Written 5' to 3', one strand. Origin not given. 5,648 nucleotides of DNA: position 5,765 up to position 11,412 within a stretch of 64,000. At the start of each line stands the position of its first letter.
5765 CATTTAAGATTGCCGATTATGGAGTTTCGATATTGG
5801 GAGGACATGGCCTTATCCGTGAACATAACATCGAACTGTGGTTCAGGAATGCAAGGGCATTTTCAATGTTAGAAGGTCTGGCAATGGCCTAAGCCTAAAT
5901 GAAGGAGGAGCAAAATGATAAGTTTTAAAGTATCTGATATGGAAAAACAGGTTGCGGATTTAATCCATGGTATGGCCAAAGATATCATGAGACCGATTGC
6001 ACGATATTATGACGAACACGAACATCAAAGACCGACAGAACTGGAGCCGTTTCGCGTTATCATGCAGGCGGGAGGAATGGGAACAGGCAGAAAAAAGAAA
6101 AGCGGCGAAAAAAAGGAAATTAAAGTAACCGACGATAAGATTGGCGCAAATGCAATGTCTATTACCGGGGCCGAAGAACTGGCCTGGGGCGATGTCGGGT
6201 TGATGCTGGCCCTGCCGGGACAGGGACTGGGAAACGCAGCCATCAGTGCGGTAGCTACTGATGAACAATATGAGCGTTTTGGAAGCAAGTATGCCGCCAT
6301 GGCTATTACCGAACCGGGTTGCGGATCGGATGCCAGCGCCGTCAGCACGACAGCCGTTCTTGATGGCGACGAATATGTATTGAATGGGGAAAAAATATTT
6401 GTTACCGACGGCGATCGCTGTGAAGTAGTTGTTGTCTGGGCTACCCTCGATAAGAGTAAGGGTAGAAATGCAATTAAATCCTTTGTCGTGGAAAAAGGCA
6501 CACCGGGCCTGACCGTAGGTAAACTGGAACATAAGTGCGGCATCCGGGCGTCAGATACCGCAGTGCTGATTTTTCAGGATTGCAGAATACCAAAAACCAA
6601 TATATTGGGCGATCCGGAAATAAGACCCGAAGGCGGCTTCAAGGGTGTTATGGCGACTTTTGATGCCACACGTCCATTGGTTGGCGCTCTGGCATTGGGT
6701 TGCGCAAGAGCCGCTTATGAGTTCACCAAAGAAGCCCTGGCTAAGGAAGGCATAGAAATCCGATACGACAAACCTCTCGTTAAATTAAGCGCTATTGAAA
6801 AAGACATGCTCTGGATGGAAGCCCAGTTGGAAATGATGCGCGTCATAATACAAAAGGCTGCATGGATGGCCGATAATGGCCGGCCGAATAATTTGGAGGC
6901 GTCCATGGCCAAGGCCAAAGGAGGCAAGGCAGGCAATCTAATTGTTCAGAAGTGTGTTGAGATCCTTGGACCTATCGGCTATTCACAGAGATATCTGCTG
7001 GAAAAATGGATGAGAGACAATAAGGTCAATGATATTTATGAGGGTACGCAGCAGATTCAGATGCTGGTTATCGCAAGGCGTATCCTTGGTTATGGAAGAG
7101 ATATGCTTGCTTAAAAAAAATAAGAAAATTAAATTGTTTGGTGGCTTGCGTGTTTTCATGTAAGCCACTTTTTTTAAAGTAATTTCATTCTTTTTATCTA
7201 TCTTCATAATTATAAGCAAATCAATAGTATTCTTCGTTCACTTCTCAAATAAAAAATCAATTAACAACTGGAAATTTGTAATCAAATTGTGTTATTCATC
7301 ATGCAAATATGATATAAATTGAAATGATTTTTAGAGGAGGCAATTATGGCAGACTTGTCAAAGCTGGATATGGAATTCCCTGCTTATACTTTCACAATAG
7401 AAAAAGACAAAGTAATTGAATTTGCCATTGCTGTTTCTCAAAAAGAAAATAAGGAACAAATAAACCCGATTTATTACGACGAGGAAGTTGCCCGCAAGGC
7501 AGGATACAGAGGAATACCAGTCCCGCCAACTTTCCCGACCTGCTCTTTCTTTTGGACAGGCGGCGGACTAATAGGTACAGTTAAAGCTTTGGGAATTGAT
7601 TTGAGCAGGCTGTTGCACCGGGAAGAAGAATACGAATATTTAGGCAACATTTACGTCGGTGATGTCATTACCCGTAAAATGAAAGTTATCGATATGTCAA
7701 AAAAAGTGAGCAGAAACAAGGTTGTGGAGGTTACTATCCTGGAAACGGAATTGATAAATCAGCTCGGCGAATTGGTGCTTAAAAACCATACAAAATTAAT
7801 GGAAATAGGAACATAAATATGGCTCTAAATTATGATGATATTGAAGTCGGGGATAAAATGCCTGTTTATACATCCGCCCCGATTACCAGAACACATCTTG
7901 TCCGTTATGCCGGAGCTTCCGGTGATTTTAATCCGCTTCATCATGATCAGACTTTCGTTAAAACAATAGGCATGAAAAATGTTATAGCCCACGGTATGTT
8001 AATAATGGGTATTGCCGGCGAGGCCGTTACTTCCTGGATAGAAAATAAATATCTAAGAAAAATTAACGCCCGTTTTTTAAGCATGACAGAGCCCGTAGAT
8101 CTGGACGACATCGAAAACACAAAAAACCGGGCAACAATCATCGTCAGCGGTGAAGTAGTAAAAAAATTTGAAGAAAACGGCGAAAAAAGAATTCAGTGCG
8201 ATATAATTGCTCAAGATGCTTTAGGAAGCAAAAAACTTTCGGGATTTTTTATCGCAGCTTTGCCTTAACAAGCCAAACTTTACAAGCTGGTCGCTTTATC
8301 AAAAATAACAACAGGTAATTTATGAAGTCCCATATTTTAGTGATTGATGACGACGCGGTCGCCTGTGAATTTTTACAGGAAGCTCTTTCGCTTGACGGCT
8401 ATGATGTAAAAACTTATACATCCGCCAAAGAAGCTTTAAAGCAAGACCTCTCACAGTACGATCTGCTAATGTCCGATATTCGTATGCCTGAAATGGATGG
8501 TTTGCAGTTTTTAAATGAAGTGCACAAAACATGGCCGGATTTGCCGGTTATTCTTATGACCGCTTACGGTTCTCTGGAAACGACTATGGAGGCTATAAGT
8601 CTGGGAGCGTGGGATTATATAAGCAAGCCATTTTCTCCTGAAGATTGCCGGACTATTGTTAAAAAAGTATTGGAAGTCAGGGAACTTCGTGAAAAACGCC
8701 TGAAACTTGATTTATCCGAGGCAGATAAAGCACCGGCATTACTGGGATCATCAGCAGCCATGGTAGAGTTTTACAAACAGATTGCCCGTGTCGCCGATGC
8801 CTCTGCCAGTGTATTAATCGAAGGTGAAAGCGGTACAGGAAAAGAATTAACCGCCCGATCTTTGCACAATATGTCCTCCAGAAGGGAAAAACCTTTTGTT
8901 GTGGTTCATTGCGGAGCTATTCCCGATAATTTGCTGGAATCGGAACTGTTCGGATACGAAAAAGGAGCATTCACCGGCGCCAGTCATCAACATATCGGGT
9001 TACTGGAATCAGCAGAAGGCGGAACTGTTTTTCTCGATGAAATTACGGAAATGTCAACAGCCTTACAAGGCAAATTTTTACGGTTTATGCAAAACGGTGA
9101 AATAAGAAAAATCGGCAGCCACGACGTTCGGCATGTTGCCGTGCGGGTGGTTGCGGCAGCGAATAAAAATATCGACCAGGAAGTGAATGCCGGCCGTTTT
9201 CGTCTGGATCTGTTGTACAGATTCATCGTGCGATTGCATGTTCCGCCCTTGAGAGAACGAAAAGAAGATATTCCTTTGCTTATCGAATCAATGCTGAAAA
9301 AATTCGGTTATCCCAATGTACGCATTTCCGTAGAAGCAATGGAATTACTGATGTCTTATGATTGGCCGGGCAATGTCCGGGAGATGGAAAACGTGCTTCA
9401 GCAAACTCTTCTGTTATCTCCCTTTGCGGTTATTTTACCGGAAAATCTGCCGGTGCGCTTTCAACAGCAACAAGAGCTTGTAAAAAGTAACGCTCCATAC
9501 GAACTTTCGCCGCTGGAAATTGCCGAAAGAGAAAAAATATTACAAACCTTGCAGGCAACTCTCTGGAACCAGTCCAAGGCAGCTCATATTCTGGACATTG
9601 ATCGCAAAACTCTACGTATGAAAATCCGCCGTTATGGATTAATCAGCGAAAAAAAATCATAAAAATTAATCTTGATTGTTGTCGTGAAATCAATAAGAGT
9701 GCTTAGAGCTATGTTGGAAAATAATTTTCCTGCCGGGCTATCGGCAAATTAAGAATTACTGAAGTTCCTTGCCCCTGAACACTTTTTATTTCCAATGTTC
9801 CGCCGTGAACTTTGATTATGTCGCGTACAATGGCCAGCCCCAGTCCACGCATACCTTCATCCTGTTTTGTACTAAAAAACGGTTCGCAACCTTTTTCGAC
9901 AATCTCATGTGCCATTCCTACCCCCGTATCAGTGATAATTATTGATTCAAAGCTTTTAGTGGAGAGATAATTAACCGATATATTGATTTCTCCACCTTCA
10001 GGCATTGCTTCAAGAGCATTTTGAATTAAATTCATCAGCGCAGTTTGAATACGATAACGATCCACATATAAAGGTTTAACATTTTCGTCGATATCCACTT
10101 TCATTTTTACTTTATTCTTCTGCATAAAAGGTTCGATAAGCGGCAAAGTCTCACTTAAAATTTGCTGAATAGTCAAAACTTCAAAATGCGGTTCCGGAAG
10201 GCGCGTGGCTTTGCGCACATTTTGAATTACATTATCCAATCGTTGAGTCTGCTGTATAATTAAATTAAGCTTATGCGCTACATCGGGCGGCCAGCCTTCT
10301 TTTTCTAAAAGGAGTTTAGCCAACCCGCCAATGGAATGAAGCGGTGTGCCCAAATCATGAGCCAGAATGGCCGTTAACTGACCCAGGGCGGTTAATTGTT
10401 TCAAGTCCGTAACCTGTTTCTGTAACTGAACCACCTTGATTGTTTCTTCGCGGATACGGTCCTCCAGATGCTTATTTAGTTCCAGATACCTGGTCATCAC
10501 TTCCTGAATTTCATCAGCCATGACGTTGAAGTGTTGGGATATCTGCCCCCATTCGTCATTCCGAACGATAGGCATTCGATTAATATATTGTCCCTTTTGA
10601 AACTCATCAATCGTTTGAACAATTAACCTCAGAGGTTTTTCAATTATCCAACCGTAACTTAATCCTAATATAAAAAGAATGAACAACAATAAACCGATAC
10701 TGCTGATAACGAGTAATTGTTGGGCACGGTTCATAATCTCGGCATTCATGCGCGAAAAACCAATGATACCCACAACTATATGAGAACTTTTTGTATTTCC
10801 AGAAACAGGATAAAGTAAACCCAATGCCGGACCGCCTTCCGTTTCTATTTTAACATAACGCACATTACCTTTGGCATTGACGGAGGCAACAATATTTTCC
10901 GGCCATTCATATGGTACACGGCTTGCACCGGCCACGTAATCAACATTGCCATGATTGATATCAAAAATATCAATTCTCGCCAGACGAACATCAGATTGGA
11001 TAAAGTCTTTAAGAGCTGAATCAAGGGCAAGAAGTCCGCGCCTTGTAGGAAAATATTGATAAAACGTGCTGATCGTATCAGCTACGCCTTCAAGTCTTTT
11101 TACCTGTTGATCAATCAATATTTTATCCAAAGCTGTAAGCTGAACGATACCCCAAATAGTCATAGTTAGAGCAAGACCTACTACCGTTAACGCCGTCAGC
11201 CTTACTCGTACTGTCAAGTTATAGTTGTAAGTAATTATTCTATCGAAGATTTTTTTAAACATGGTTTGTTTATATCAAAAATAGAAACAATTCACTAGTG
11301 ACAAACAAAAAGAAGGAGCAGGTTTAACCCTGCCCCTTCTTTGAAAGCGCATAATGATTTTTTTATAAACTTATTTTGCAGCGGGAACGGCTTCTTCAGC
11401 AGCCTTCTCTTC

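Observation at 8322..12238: ZraPSR-like module: NtrC-type TCS beside a sigma-54 promoter that drives two tiny secreted proteins of unknown family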

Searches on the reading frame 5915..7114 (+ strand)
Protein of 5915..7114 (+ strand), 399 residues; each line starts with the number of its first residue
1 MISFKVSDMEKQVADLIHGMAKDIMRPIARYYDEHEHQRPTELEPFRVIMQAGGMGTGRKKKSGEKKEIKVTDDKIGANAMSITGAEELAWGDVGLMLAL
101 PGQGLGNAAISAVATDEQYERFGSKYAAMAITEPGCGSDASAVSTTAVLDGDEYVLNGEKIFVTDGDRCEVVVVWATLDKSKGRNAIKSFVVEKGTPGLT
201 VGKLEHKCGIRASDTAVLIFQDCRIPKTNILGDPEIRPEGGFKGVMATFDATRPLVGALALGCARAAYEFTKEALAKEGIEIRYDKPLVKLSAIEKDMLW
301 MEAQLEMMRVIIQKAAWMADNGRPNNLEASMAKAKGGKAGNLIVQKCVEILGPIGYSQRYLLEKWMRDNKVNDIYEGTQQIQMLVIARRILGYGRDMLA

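Call 3: search_protein_families(library=pfam, proteins=[window:5915-7114:+], max_evalue=0.01)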
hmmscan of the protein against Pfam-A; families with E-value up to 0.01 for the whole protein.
window:5915-7114:+ (399 aa): 4 families
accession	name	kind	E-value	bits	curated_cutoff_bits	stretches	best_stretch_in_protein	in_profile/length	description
PF00441.29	Acyl-CoA_dh_1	-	3e-35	122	22.4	1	240-391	2-150/150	Acyl-CoA dehydrogenase, C-terminal domain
PF02770.24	Acyl-CoA_dh_M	-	9.6e-25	87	33.3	1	128-223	1-97/97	Acyl-CoA dehydrogenase, middle domain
PF08028.16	Acyl-CoA_dh_2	-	0.00014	22.6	22.7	1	256-379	3-133/134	Acyl-CoA dehydrogenase, C-terminal domain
PF02771.21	Acyl-CoA_dh_N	-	0.001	19.9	22.9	1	8-128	2-111/113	Acyl-CoA dehydrogenase, N-terminal domain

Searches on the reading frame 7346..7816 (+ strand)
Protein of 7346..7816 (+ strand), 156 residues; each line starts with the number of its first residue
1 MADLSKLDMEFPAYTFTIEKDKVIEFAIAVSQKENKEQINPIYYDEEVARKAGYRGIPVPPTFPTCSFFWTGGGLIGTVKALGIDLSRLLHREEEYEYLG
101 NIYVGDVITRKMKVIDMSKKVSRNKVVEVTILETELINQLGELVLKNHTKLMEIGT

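Call 3: search_protein_families(library=pfam, proteins=[window:7346-7816:+], max_evalue=0.01)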
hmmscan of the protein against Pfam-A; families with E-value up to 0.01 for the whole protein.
window:7346-7816:+ (156 aa): 2 families
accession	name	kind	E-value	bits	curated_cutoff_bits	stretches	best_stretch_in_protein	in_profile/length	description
PF13452.11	FAS1_DH_region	-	4.4e-27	95.3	22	1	10-145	6-130/132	FAS1-like, dehydratase domain region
PF22622.2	MFE-2_hydrat-2_N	-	1.8e-05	25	27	1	16-151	1-126/130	MFE-2 hydratase 2 N-terminal domain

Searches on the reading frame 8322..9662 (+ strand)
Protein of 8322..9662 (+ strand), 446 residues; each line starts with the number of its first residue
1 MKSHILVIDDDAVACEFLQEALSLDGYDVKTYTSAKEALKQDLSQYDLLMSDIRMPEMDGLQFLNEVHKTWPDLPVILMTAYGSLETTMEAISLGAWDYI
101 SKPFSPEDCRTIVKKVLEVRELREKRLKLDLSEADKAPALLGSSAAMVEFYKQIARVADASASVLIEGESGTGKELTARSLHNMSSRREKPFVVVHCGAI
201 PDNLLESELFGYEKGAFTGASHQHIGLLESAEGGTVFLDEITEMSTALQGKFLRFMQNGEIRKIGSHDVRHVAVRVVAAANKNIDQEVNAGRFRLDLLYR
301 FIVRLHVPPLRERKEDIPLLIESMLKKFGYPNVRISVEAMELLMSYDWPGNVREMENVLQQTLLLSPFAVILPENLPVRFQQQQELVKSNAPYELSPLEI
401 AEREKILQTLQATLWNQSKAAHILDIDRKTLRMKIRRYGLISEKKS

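Call 3: search_protein_families(library=pfam, proteins=[window:8322-9662:+], max_evalue=0.01)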
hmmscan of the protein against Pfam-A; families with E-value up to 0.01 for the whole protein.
window:8322-9662:+ (446 aa): 10 families
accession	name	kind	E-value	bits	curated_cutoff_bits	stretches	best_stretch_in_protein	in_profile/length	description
PF00158.32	Sigma54_activat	-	4.2e-64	215.7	20.2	1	141-302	2-163/168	Sigma-54 interaction domain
PF00072.30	Response_reg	-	4.2e-28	98.2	30.2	1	5-113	1-110/111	Response regulator receiver domain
PF25601.1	AAA_lid_14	-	2.5e-21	75.7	27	1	311-385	1-79/87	AAA+ ATPase lid domain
PF14532.12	Sigma54_activ_2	-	3.3e-21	76.4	25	1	141-310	1-138/138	Sigma-54 interaction domain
PF02954.25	HTH_8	-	2.9e-12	46.6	22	1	398-438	2-42/42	Bacterial regulatory protein, Fis family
PF07728.20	AAA_5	-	2.2e-07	31.4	22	1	164-284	2-125/139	AAA domain (dynein-related subfamily)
PF00004.35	AAA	-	0.00047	21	21.2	1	164-294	1-124/131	ATPase family associated with various cellular activities (AAA)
PF07724.20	AAA_2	-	0.00055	20.5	27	1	161-281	3-124/166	AAA domain (Cdc48 subfamily)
PF20030.5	bpMoxR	-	0.002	17.6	27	1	226-313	93-172/205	MoxR domain in the MoxR-vWA-beta-propeller ternary systems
PF01078.27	Mg_chelatase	-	0.0078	16.1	20.3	0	219-281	93-157/207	Magnesium chelatase, subunit ChlI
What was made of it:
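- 8322..9662 (+): NtrC-type sigma-54 enhancer-binding response regulator (REC, AAA+ with GAFTGA, Fis-type HTH). Pfam (call 3).
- Checked: Response regulator, 8322-9662 (+): Response_reg + Sigma54_activat + AAA_lid_14 + HTH_8 (call 3).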

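Call 7: search_protein_families(library=ncbifam, proteins=[window:8322-9662:+], max_evalue=0.1)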
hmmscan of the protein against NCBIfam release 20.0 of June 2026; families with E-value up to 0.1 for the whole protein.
window:8322-9662:+ (446 aa): 123 families (the best 25 are shown)
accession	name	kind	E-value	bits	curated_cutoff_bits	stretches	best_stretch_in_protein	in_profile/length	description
TIGR01818.1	ntrC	equivalog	7e-122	407.5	558.6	1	5-385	1-386/463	nitrogen regulation protein NR(I)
NF008469.0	PRK11361.1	equivalog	7.7e-118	394.1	714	1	3-440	5-456/461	acetoacetate metabolism transcriptional regulator AtoC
NF007689.0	PRK10365.1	equivalog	8.8e-110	367.5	760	1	4-437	7-441/441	sigma-54-dependent response regulator transcription factor ZraR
NF041946.1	LuxO_transreg_Vib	equivalog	1.4e-102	343.9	800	1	16-386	10-386/463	quorum-sensing sigma-54 dependent transcriptional regulator LuxO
TIGR02915.1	PEP_resp_reg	equivalog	1.3e-99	334.1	502.6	1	5-440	1-444/445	PEP-CTERM-box response regulator transcription factor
TIGR01817.1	nifA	equivalog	2.7e-95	320.1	528.85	2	109-383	167-445/534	nif-specific transcriptional activator NifA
NF049963.1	RespRegFlgRCampy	domain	2.2e-94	316.8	750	1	5-440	3-429/429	fla regulon two-component system response regulator FlgR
NF008176.1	PRK10923.1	equivalog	5.1e-94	315.5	620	1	3-384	4-389/469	nitrogen regulation protein NR(I)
NF051870.1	NAssimRespRegNtrX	equivalog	1.1e-92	311.3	600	1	3-439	2-451/452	nitrogen assimilation response regulator NtrX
NF011695.0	PRK15115.1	equivalog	1.4e-92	310.8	763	1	3-425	7-423/445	two-component system response regulator GlrR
NF041552.1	TF_PrdR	equivalog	4.7e-92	309.1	795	1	133-439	262-577/577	sigma-54 dependent transcriptional regulator PrdR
NF003451.0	PRK05022.1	equivalog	1e-86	291.7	476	1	123-440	174-510/512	nitric oxide reductase transcriptional regulator NorR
NF050807.1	TransRegFlbDCaul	equivalog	1.5e-85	287.8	750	1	30-438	31-438/454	sigma-54-dependent transcriptional regulator FlbD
NF038308.1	RNA_repair_RtcR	equivalog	4.2e-78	263.5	650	1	78-438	116-516/530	RNA repair transcriptional activator RtcR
NF041906.1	V4R_TF_MobR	exception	1.4e-76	258.1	999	1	139-437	233-543/544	phenol degradation transcriptional regulator MobR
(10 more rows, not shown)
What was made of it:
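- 8322..9662 (+): NCBIfam hits to NtrC, AtoC and ZraR are all below the equivalog cut-offs (call 7).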

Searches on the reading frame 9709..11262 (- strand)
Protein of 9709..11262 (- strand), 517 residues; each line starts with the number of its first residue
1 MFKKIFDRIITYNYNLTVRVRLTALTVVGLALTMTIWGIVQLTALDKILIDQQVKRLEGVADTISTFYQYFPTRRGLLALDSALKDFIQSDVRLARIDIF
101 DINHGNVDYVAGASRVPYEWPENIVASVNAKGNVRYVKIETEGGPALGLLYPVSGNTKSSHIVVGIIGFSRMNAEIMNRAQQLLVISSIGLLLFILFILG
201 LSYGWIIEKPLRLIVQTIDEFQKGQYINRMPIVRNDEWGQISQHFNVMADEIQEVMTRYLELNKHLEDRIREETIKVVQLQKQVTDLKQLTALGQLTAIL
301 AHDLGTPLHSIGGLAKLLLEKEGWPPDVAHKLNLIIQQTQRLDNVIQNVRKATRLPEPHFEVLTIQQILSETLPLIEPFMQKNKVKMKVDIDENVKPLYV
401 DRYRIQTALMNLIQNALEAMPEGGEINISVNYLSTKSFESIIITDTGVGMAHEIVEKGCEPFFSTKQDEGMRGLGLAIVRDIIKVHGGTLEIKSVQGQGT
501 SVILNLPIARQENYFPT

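Call 3: search_protein_families(library=pfam, proteins=[window:9709-11262:-], max_evalue=0.01)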
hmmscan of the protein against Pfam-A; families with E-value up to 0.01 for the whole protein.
window:9709-11262:- (517 aa): 6 families
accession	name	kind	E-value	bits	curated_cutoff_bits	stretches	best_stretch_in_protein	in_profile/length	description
PF02518.31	HATPase_c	-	3.2e-22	79.5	26.4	1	401-509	2-110/111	Histidine kinase-, DNA gyrase B-, and HSP90-like ATPase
PF00512.31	HisKA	-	4.8e-11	43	26.9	1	293-355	2-63/66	His Kinase A (phospho-acceptor) domain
PF14501.12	HATPase_c_5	-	9.1e-08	32.4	22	1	404-495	5-91/102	GHKL domain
PF00672.30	HAMP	-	5.5e-06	27.1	25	1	209-254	8-53/53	HAMP domain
PF13589.12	HATPase_c_3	-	0.00014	22.3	25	1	403-473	1-74/137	Histidine kinase-, DNA gyrase B-, and HSP90-like ATPase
PF10090.15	HPTransfase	-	0.0038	17.4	22.9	0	374-431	6-58/123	Histidine phosphotransferase C-terminal domain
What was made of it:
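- Checked: Histidine kinase, 9709-11262 (-): HAMP + HisKA + HATPase_c (call 3).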

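Call 7: search_protein_families(library=ncbifam, proteins=[window:9709-11262:-], max_evalue=0.1)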
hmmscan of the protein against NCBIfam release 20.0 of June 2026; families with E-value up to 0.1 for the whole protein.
window:9709-11262:- (517 aa): 91 families (the best 25 are shown)
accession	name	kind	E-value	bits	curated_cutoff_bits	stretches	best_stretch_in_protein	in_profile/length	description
NF008468.0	PRK11360.1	equivalog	3.1e-52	177.8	646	1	278-513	381-613/616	two-component system sensor histidine kinase AtoS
NF007688.0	PRK10364.1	equivalog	3e-42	144.9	479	1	279-511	226-454/460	two-component system sensor histidine kinase ZraS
NF046044.1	PnpS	equivalog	2.3e-38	132.2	400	2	273-507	149-390/390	two-component system histidine kinase PnpS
NF033092.0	HK_WalK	equivalog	1.8e-34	119.3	725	2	296-508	375-594/594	cell wall metabolism sensor histidine kinase WalK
NF008312.0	PRK11100.1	equivalog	1.8e-32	112.8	356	2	293-508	256-474/477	two-component system sensor histidine kinase CreC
NF040691.1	MtrAB_MtrB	equivalog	8.2e-32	110.9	450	2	279-513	256-497/507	MtrAB system histidine kinase MtrB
NF053867.1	SprKinKinDBac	equivalog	7.1e-31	107.2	775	1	280-510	273-499/500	sporulation kinase KinD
TIGR02966.1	phoR_proteo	equivalog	8.6e-31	107.2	334.2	1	273-501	93-328/333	phosphate regulon sensor histidine kinase PhoR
NF010411.0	PRK13837.1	equivalog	2e-29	102.2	647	1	276-512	433-679/828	two-component system VirA-like sensor kinase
NF011874.0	PRK15347.1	equivalog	2.2e-29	102.1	852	1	172-510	287-616/921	two component system sensor kinase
NF041777.1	sens_FixL_Rhizob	equivalog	8.8e-28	97.2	850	1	275-512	244-485/485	sensor protein FixL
TIGR01386.1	cztS_silS_copS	subfamily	1.1e-27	97.1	292.55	2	293-507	241-457/457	heavy metal sensor histidine kinase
NF006800.0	PRK09303.1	equivalog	2.2e-27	96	342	1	275-512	132-381/383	histidine kinase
NF010076.0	PRK13557.1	subfamily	5.1e-27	94.5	631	1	287-512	157-398/540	histidine kinase famiy protein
NF046020.1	HisKinCckABruc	equivalog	2.2e-26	92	1000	1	278-508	465-707/868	cell cycle histidine kinase CckA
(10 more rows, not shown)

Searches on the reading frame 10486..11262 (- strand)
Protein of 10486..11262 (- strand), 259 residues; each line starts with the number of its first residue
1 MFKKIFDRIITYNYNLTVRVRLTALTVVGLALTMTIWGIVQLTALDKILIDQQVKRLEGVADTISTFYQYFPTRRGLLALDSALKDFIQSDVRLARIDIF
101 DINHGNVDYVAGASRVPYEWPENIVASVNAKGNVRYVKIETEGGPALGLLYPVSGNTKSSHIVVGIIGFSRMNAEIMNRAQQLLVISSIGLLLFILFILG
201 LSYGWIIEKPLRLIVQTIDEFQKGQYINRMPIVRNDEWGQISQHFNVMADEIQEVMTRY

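Call 62: predict_structure(alignment_id=A5)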
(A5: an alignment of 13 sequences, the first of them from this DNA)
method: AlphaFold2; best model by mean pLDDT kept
length: 259 residues; sequences in the alignment: 13
mean_pLDDT: 67.4   pTM: 0.50
mean pLDDT of the five models: 67.4, 66.0, 63.9, 63.2, 60.4
residues with pLDDT >= 90: 7; 70-90: 133; 50-70: 46; < 50: 73
segments of 3 or more residues with pLDDT < 50: 1-16, 203-246, 248-259
pLDDT, mean of each block of 10 residues (from residue 1): 42 49 68 74 78 84 82 80 85 86 84 85 87 84 82 65 86 68 67 61 43 43 37 41 46 44
secondary structure, 60 per line:
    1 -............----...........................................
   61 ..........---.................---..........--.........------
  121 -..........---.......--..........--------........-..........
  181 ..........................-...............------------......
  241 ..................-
elements in order: H2-13 H18-70 H74-90 E94-103 E106-114 H122-131 E135-141 E144-153 E162-169 H171-206 H208-222 H235-258
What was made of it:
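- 9709..11262 (-): Sensor histidine kinase: TM1, periplasmic PDC/Cache-type domain, TM2, HAMP, HisKA, HATPase. AlphaFold2 model of residues 1-259 (call 62).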

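Call 65: fold_search(model_id=the predicted structure, library=pdb)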
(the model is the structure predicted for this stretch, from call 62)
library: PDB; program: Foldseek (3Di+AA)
matches with E <= 10: 1096; with E <= 0.001: 34
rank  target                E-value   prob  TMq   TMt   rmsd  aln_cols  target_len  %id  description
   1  9a5d_A                1.6e-08  1.00  0.51  0.24  14.6       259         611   18  Integrative model of WALK-YYCH by crosslinking MS and deep learning (released 2024-09-18)
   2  4ywz_A                2.4e-05  1.00  0.42  0.68   3.8       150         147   15  Crystal structure of the extracellular receptor domain of the essential sensor kinase WalK from Staphylococcus aureus (released 2016-03-30)
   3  7dud_A                7.4e-05  1.00  0.39  0.63   4.4       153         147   15  Crystal Structure of erWalK (released 2022-01-19)
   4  9rc2                  1.0e-04  1.00  0.44  0.45   4.0       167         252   12  DvhD, periplasmic domain (released 2026-03-04)
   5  9a65_B                1.0e-04  1.00  0.35  0.16  25.3       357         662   11  Integrative model of YVAQ-MCPB by crosslinking MS and deep learning (released 2024-09-18)
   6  4jgo_B                1.2e-04  1.00  0.38  0.45   5.3       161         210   10  The crystal structure of sporulation kinase d sensor domain from Bacillus subtilis subsp. (released 2013-05-15)
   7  4ywz_B                1.4e-04  1.00  0.43  0.71   3.7       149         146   13  Crystal structure of the extracellular receptor domain of the essential sensor kinase WalK from Staphylococcus aureus (released 2016-03-30)
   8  6e09_C                1.8e-04  1.00  0.28  0.28   9.0       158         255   14  Crystal Structure of Helicobacter pylori TlpA Chemoreceptor Ligand Binding Domain (released 2018-09-12)
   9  4jgp_B                2.2e-04  1.00  0.40  0.48   4.9       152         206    8  The crystal structure of sporulation kinase D sensor domain from Bacillus subtilis subsp in complex with pyruvate at 2 (released 2013-05-15)
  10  4jgq_B                2.3e-04  1.00  0.40  0.49   4.7       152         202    8  The crystal structure of sporulation kinase D mutant sensor domain, r131a, from Bacillus subtilis subsp in co-crystall (released 2013-05-15)
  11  6e0a_B                2.3e-04  0.99  0.24  0.24  12.7       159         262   10  Crystal Structure of Helicobacter pylori TlpA Chemoreceptor Ligand Binding Domain (released 2018-09-12)
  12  4jgo_A                2.6e-04  1.00  0.37  0.45   5.5       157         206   10  The crystal structure of sporulation kinase d sensor domain from Bacillus subtilis subsp. (released 2013-05-15)
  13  6e0a_A                2.6e-04  1.00  0.27  0.27   6.9       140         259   14  Crystal Structure of Helicobacter pylori TlpA Chemoreceptor Ligand Binding Domain (released 2018-09-12)
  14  3lie_B                2.8e-04  1.00  0.36  0.35   6.2       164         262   12  Crystal Structure of the extracellular domain of the putative histidine kinase vpHK1S-Z8 (released 2010-05-05)
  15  3e0y_A                2.8e-04  1.00  0.27  0.43  21.5       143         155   12  The crystal structure of a conserved domain from a protein of Geobacter sulfurreducens PCA (released 2008-09-30)
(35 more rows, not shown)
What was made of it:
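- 9709..11262 (-): Foldseek best match is the WalK extracellular domain 4ywz, TM 0.68-0.71 on the target (call 65).
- Checked: Two hydrophobic segments flank a periplasmic domain of about 145 aa, modelled as a single PDC/Cache-type fold (calls 62, 65).
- The closest fold match of the kinase sensor domain is WalK (call 65).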
